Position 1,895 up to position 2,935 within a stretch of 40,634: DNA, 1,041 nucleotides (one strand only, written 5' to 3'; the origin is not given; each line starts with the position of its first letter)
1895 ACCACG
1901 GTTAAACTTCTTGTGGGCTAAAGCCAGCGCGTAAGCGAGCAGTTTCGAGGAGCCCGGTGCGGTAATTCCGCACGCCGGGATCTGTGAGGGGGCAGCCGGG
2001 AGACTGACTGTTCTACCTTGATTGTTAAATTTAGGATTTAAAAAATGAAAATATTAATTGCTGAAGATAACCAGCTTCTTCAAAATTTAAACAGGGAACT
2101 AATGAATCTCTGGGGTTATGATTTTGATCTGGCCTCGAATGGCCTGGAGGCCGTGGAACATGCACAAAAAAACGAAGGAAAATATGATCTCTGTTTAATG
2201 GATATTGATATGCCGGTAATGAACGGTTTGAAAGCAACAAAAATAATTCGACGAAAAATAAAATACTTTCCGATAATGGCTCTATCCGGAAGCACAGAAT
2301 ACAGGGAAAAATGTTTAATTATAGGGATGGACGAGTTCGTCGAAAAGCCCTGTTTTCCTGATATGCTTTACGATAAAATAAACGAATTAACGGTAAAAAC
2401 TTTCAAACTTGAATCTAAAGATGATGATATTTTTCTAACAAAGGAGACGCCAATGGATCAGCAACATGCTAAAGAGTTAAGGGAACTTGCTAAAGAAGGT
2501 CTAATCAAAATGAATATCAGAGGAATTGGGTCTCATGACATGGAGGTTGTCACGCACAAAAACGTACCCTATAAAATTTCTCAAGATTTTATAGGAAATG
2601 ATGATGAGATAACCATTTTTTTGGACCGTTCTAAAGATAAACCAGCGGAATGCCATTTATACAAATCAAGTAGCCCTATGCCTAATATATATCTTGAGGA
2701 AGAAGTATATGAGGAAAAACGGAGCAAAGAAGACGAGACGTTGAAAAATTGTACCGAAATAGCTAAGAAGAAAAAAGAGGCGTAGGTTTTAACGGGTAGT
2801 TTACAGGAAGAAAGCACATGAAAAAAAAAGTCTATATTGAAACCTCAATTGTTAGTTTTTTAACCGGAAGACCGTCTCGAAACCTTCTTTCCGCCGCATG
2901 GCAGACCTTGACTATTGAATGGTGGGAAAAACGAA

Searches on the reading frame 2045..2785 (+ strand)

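Call 37: search_protein_families(library=pfam, proteins=[window:2045-2785:+], max_evalue=0.1)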
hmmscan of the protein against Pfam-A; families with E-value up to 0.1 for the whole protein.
window:2045-2785:+ (246 aa): 1 family
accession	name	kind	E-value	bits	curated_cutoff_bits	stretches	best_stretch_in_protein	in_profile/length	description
PF00072.30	Response_reg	-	9.5e-23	80.9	30.2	1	3-112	1-110/111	Response regulator receiver domain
